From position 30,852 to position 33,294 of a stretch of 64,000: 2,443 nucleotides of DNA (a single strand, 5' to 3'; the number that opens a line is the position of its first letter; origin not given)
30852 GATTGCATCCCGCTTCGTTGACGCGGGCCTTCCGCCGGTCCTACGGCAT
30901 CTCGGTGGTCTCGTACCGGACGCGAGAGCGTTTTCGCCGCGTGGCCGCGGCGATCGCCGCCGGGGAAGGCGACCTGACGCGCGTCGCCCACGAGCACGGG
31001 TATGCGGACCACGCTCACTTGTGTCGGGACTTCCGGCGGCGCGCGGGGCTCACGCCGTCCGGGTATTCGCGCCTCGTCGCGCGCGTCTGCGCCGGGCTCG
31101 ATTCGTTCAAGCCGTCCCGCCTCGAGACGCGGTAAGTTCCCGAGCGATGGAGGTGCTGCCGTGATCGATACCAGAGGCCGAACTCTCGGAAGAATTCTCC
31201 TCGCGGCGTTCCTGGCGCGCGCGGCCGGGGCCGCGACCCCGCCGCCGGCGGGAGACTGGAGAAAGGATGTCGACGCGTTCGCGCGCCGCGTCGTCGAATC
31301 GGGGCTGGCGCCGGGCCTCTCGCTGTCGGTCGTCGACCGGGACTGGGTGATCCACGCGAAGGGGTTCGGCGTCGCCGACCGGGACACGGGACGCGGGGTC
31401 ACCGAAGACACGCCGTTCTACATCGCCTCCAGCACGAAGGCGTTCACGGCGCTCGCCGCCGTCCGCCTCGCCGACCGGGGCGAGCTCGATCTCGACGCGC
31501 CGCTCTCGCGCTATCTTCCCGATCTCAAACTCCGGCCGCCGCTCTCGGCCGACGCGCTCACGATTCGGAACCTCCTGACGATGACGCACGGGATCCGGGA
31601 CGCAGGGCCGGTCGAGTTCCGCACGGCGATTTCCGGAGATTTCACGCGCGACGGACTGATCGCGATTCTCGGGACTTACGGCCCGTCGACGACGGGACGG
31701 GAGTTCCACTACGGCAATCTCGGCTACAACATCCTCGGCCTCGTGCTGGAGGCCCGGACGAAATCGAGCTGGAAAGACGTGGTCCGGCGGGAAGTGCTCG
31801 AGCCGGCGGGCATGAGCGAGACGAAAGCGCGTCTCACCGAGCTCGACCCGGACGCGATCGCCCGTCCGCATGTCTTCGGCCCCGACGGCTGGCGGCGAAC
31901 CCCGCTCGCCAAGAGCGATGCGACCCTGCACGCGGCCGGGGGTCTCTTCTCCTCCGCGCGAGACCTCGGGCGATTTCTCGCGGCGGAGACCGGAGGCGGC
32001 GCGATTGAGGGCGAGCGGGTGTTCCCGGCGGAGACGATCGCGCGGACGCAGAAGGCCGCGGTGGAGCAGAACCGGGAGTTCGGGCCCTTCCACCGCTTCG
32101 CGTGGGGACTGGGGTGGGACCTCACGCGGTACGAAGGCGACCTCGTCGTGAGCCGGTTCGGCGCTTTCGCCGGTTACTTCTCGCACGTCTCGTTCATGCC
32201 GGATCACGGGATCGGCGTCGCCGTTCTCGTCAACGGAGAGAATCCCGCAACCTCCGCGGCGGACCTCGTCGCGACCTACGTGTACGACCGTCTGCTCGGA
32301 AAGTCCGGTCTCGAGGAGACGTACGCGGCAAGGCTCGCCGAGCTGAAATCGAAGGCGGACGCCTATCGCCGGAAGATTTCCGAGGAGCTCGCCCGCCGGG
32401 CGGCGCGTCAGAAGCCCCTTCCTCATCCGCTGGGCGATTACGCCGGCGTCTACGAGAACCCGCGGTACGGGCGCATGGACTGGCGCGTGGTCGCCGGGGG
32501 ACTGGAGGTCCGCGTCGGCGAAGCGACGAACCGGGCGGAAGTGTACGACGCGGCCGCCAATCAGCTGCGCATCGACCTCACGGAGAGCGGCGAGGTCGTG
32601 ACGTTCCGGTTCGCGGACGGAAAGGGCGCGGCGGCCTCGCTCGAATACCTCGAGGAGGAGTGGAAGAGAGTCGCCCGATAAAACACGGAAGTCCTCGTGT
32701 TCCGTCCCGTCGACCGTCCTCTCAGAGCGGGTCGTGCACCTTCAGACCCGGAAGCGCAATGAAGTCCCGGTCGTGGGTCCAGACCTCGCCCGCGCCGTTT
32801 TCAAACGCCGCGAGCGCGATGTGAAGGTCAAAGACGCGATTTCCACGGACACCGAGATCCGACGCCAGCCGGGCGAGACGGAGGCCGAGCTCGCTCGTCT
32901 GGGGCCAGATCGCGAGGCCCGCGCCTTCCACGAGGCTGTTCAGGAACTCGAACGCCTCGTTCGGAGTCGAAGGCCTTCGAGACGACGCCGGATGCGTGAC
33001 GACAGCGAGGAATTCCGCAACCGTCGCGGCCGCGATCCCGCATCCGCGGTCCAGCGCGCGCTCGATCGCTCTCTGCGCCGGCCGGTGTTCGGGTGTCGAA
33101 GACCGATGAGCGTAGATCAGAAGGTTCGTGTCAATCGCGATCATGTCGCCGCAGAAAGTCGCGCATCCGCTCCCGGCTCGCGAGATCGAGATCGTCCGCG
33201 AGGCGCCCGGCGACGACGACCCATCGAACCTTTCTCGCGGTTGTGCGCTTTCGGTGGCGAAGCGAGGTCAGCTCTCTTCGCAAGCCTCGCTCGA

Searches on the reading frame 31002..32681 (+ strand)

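Call 15: search_protein_families(library=pfam, proteins=[window:31002-32681:+], max_evalue=0.01)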
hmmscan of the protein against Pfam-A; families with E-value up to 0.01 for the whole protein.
window:31002-32681:+ (559 aa): 3 families
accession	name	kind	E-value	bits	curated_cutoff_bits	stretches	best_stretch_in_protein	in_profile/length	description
PF00144.29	Beta-lactamase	-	1.4e-64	218.8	27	1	94-420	5-318/329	Beta-lactamase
PF11954.13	DUF3471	-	4.3e-06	27.5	29.3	1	470-548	5-89/103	Domain of unknown function (DUF3471)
PF13354.11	Beta-lactamase2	-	0.00064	19.6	22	1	122-168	2-50/214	Beta-lactamase enzyme family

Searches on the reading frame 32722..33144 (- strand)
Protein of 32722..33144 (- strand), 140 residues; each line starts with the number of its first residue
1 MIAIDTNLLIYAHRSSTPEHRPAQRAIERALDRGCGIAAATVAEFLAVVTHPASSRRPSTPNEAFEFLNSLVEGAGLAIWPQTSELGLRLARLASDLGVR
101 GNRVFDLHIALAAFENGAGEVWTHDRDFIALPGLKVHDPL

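Call 15: search_protein_families(library=pfam, proteins=[window:32722-33144:-], max_evalue=0.01)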
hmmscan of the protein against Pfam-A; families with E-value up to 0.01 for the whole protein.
window:32722-33144:- (140 aa): 1 family
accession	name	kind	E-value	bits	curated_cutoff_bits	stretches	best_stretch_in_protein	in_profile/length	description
PF01850.27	PIN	-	1.1e-13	52.3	23.6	1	3-132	2-118/120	PIN domain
